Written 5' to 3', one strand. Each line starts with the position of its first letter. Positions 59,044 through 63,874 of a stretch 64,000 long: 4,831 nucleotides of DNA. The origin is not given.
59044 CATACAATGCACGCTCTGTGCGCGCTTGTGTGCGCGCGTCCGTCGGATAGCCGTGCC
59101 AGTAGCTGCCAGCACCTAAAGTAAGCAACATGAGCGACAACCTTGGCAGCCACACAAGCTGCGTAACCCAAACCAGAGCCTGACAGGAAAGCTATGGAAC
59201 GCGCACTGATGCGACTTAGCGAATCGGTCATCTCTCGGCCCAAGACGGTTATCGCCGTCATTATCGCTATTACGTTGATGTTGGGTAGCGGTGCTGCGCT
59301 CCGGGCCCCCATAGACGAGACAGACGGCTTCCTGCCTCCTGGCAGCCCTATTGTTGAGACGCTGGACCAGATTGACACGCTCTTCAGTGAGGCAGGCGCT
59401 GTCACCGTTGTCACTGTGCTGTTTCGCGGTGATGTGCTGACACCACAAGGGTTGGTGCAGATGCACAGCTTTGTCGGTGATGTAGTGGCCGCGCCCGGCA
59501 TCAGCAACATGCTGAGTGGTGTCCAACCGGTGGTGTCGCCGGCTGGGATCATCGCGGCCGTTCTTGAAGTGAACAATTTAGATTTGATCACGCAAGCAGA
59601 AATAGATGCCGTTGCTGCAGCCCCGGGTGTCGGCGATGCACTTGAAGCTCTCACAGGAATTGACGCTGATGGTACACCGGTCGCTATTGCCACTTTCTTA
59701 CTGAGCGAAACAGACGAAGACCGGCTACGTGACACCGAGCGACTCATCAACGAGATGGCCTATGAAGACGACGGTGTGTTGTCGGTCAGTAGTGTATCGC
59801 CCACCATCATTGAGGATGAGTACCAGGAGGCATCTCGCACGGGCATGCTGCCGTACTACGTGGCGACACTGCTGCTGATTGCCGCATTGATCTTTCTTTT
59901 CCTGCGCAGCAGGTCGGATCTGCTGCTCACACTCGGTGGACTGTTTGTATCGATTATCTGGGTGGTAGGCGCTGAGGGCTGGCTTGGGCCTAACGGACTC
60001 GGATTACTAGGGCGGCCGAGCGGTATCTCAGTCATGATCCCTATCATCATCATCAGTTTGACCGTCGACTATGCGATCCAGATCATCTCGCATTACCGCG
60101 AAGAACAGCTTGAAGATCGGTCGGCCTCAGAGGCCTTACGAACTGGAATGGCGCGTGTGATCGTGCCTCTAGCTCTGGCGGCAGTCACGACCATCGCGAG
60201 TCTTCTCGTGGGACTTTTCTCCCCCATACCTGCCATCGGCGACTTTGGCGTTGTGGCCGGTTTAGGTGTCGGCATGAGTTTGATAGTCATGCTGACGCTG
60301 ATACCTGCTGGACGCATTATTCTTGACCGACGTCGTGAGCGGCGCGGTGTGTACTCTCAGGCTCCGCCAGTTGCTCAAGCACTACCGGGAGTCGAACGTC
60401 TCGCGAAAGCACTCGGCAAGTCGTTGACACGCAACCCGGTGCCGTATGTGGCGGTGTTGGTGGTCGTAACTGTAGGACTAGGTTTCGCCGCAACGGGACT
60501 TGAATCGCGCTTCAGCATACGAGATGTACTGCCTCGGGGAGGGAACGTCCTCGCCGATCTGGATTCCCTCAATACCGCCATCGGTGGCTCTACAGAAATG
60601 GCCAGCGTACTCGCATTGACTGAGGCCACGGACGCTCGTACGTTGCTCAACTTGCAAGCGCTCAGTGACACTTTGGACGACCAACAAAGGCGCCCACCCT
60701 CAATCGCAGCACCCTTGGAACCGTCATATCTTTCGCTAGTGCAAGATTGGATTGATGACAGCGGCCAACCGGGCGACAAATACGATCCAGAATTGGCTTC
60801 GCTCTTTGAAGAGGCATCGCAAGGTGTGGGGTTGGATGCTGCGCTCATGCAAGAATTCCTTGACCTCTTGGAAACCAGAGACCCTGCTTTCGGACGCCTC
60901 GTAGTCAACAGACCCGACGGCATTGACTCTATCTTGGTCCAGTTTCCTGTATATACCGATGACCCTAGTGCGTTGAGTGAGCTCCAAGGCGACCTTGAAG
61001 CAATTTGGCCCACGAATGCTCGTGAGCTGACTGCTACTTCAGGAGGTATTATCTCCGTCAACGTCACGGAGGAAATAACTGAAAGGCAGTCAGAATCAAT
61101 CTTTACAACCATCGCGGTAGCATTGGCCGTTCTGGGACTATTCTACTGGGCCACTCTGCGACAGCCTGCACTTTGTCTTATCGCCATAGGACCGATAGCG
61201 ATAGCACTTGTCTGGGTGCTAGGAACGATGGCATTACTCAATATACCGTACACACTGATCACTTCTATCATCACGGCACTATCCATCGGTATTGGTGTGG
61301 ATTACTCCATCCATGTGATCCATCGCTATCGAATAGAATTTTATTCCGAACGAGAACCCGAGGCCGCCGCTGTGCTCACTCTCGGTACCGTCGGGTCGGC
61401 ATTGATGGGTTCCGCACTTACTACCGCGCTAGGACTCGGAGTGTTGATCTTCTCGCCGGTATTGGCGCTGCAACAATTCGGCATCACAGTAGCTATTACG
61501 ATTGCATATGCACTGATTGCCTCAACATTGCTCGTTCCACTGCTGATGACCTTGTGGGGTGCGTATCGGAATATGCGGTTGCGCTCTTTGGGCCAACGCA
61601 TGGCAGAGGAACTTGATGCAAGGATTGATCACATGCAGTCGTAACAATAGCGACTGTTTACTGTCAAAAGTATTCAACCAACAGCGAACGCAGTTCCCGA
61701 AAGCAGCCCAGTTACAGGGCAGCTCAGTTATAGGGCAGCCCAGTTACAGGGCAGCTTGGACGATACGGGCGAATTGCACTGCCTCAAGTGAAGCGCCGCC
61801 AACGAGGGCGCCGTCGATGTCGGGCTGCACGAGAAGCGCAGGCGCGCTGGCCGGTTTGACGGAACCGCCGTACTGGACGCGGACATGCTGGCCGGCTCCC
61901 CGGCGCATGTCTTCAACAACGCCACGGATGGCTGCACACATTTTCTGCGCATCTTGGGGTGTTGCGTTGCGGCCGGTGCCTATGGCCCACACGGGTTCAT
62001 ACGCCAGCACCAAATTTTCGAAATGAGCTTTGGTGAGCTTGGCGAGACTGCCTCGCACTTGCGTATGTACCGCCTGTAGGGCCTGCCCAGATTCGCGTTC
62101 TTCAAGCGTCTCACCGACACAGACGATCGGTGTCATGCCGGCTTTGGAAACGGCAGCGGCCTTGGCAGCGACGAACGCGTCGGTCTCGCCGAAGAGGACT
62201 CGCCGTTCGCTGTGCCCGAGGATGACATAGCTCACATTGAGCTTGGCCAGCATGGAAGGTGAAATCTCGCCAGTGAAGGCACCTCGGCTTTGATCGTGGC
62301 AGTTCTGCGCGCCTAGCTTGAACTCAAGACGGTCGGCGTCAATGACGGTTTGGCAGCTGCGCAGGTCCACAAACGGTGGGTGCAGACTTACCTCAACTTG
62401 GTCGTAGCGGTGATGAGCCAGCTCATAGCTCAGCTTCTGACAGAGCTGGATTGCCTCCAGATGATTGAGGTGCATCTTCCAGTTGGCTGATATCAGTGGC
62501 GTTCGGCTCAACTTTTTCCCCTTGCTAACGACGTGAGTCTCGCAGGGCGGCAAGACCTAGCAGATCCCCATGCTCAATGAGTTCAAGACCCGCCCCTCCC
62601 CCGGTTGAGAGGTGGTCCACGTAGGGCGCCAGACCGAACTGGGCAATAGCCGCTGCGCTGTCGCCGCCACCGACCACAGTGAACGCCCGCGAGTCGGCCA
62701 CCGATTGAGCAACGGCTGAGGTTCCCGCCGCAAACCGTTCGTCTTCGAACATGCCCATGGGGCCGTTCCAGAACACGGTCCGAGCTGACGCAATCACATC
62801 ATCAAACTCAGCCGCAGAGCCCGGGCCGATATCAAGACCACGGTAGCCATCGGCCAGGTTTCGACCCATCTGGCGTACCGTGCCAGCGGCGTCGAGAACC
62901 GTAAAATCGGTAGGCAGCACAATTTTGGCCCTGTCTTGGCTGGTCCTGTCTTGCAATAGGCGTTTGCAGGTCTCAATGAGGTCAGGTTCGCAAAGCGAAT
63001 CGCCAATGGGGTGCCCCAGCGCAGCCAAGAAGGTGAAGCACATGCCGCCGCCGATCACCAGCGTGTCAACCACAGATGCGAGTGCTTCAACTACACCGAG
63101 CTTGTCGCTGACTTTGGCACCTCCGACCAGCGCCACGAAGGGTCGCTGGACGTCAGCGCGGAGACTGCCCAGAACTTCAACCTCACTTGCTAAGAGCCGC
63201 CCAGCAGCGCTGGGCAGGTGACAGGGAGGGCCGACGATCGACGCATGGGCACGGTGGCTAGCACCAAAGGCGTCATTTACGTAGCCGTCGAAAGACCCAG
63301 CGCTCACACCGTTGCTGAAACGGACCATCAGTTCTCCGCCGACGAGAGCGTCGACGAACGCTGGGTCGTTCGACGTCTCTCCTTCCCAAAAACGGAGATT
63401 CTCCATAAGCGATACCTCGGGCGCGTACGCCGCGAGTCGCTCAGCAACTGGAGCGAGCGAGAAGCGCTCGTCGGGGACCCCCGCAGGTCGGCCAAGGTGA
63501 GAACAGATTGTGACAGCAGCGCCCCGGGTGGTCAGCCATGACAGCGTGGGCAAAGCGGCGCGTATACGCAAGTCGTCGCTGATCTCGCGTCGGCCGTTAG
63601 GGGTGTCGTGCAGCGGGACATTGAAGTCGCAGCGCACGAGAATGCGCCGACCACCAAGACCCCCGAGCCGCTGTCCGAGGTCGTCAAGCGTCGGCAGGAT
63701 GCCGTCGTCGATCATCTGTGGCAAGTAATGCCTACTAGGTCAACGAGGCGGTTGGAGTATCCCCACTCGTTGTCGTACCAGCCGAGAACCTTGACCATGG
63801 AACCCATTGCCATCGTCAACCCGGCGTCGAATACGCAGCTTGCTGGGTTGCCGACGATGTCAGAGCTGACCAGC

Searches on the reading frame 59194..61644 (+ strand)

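Call 48: search_protein_families(library=pfam, proteins=[window:59194-61644:+])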
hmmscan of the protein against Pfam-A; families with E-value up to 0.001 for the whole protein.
window:59194-61644:+ (816 aa): 3 families
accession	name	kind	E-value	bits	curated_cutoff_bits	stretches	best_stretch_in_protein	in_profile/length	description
PF03176.21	MMPL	-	1.1e-36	127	20.5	2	625-791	134-305/333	MMPL family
PF12349.14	Sterol-sensing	-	3.8e-15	56.5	22.3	2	278-382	37-140/153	Sterol-sensing domain of SREBP cleavage-activation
PF02460.24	Patched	-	2.9e-11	43.8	23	2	240-370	25-150/156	Patched SSD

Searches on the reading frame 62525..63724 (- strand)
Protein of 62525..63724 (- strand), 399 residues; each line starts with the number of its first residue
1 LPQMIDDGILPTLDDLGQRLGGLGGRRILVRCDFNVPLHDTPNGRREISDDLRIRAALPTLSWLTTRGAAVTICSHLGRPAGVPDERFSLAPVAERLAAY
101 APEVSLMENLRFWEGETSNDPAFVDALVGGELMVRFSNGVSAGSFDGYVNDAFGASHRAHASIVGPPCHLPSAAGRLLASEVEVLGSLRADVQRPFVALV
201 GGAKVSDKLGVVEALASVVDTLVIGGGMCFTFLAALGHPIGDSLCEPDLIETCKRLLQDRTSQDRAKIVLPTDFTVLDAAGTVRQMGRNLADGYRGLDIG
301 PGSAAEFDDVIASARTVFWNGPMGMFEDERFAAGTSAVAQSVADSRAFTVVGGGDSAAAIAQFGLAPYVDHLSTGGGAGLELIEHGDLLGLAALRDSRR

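Call 48: search_protein_families(library=pfam, proteins=[window:62525-63724:-])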
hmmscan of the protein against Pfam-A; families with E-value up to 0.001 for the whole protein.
window:62525-63724:- (399 aa): 1 family
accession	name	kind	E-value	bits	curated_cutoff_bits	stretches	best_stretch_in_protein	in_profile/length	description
PF00162.24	PGK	-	8.3e-113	377.6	27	2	103-384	105-377/379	Phosphoglycerate kinase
